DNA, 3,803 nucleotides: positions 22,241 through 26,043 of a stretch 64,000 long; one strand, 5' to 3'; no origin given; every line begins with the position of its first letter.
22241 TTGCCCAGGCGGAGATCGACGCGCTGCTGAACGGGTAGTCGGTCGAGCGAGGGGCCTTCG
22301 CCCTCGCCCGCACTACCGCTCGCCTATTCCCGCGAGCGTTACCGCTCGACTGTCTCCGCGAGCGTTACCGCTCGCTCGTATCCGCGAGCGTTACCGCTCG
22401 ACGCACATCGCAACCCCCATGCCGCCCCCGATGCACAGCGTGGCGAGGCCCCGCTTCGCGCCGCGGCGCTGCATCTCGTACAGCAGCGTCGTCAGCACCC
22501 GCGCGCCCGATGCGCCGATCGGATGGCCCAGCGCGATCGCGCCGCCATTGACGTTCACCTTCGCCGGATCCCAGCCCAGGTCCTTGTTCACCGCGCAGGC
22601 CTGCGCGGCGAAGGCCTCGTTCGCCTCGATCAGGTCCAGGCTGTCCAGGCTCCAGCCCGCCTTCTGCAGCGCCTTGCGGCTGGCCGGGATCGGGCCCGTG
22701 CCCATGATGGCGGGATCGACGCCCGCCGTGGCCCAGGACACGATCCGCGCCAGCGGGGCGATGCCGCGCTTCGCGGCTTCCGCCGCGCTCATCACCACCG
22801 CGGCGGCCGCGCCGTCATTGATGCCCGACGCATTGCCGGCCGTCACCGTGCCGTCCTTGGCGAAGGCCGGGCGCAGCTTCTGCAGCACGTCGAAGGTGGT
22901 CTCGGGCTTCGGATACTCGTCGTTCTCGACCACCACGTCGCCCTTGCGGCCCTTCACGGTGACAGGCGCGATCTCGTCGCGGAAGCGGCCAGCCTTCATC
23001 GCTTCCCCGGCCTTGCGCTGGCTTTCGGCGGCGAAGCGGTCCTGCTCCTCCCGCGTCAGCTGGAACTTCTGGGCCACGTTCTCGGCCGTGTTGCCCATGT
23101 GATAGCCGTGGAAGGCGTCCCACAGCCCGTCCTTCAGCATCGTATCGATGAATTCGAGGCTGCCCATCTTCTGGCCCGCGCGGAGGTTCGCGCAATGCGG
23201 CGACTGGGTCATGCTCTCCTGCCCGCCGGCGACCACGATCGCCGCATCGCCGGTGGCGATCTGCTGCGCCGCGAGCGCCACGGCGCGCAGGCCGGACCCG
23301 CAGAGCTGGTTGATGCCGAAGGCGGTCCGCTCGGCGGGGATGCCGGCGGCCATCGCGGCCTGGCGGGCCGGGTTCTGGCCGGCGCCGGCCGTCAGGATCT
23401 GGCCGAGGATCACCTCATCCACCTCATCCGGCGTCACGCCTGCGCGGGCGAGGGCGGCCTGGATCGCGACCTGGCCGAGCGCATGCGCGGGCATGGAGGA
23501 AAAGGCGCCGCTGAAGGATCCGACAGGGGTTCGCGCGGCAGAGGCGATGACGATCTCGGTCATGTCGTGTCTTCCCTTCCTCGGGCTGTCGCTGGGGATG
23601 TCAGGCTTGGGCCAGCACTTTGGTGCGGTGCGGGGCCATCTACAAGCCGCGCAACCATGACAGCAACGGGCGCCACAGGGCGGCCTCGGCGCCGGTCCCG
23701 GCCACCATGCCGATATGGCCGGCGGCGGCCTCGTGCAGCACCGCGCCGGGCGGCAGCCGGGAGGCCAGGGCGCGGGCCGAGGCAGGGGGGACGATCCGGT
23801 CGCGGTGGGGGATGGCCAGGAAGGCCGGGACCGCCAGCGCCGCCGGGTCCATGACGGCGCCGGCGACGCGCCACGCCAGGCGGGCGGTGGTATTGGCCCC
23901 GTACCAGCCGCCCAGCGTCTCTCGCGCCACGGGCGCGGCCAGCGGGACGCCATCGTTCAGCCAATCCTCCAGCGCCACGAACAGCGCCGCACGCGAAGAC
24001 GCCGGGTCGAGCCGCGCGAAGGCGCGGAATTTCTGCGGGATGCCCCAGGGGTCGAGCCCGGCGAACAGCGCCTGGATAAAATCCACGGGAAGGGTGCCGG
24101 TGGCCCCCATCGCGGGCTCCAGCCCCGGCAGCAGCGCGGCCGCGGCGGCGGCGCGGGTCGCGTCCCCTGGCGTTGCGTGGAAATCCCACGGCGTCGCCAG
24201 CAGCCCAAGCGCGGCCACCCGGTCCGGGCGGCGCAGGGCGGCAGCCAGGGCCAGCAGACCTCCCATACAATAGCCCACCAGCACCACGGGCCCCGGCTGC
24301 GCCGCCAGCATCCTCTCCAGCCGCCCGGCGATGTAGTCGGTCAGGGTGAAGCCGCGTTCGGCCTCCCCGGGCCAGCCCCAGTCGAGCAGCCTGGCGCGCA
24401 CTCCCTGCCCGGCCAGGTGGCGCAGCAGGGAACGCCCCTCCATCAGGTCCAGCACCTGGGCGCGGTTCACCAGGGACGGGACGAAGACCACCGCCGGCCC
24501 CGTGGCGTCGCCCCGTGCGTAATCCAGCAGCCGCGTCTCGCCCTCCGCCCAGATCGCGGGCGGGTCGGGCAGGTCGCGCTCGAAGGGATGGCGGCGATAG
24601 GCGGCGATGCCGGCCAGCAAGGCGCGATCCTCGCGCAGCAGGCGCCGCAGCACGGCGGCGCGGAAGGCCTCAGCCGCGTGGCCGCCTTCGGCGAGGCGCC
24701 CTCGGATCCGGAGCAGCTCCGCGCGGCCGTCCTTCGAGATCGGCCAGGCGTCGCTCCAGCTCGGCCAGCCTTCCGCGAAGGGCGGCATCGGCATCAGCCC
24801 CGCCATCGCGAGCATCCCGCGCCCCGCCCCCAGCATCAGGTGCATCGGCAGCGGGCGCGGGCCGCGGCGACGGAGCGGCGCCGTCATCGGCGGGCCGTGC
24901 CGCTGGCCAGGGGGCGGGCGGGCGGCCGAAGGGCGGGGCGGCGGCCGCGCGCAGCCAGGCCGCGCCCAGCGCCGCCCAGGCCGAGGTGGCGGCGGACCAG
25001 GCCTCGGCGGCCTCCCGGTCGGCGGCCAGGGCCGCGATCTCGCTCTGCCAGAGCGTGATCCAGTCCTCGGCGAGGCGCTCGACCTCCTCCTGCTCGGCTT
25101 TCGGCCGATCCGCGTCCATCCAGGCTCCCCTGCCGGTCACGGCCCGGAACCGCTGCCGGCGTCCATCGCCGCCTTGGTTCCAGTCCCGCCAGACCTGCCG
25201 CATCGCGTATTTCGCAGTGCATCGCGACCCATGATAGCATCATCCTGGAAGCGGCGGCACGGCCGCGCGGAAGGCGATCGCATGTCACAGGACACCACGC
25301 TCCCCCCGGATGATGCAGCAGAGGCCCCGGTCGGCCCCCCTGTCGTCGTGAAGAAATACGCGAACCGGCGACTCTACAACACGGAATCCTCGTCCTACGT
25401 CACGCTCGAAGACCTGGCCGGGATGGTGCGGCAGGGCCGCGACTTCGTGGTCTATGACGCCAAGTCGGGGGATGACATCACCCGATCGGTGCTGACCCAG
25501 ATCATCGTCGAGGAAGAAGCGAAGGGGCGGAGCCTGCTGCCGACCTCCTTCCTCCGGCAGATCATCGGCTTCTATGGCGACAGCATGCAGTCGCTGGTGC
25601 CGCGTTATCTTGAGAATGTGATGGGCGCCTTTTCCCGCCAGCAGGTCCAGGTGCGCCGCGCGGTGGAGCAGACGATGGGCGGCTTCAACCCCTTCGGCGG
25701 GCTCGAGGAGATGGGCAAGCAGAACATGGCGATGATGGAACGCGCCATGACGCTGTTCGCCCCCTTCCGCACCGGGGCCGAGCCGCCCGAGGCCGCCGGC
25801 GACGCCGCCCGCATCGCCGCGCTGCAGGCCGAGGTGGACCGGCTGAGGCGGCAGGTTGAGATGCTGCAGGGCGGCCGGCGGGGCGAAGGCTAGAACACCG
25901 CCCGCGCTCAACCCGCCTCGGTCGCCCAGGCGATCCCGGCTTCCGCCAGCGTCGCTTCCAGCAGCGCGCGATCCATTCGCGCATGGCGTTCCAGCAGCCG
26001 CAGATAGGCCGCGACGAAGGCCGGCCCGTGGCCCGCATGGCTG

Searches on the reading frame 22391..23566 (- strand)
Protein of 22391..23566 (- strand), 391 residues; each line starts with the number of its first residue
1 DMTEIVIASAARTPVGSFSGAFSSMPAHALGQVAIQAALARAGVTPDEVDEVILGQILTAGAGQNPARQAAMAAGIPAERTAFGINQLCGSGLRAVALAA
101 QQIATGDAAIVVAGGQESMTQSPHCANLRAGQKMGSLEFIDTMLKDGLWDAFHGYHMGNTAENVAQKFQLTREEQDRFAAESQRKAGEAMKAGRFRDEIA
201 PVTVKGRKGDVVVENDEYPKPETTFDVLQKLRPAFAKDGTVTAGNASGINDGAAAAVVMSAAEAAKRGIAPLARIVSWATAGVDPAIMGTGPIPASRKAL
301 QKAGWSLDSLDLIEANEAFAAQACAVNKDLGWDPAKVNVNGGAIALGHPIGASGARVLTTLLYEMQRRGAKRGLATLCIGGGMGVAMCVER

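Call 111: search_protein_families(library=pfam, proteins=[window:22391-23566:-], max_evalue=0.001)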
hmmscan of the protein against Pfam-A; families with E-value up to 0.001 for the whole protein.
window:22391-23566:- (391 aa): 3 families
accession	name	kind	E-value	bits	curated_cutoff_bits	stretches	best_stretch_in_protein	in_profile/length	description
PF00108.29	Thiolase_N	-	9.9e-104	346.7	26.4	1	5-261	1-259/260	Thiolase, N-terminal domain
PF02803.24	Thiolase_C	-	4e-53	178.7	27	1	270-391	2-123/123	Thiolase, C-terminal domain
PF00109.32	ketoacyl-synt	-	4.6e-06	26.9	20.8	1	89-135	174-219/252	Beta-ketoacyl synthase, N-terminal domain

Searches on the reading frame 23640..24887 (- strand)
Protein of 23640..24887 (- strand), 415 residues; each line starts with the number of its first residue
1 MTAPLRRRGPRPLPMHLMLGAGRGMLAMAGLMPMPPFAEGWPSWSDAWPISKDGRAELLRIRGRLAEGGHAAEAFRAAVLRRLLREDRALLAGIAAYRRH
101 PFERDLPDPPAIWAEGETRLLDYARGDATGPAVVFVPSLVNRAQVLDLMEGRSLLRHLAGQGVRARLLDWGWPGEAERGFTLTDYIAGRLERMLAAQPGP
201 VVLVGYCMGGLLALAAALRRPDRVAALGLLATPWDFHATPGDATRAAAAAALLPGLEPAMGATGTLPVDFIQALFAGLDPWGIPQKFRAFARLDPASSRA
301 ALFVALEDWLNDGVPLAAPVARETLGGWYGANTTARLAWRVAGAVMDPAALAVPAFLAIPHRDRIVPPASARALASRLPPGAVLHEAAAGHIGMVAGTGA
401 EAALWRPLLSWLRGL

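Call 111: search_protein_families(library=pfam, proteins=[window:23640-24887:-], max_evalue=0.001)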
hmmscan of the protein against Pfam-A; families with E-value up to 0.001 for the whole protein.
window:23640-24887:- (415 aa): 7 families
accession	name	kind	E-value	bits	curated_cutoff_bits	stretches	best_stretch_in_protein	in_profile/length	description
PF00561.26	Abhydrolase_1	-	6.5e-13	49.3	25.8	1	131-394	1-241/245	alpha/beta hydrolase fold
PF12146.15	Hydrolase_4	-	2e-06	27.8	27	1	199-239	76-116/239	Serine aminopeptidase, S33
PF00975.26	Thioesterase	-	7.2e-05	23.5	26.4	1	181-237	50-107/226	Thioesterase domain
PF12697.13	Abhydrolase_6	-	0.00014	23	26.3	1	154-394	19-207/217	Alpha/beta hydrolase family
PF00756.26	Esterase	-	0.00036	20.8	22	1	189-236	105-152/251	Putative esterase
PF06821.19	Ser_hydrolase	-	0.00058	20.3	22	0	188-238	44-95/172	Serine hydrolase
PF01738.24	DLH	-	0.0008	19.5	21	0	194-226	92-123/217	Dienelactone hydrolase family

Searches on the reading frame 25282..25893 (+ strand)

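Call 111: search_protein_families(library=pfam, proteins=[window:25282-25893:+], max_evalue=0.001)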
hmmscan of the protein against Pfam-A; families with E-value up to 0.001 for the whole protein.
window:25282-25893:+ (203 aa): 2 families
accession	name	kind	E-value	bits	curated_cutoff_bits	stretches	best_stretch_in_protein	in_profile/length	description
PF07879.16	PHB_acc_N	-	6.8e-31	106.6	25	1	22-82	1-61/61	PHB/PHA accumulation regulator DNA-binding domain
PF05233.18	PHB_acc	-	6.7e-16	58.5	27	1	86-125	1-40/40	PHB accumulation regulatory domain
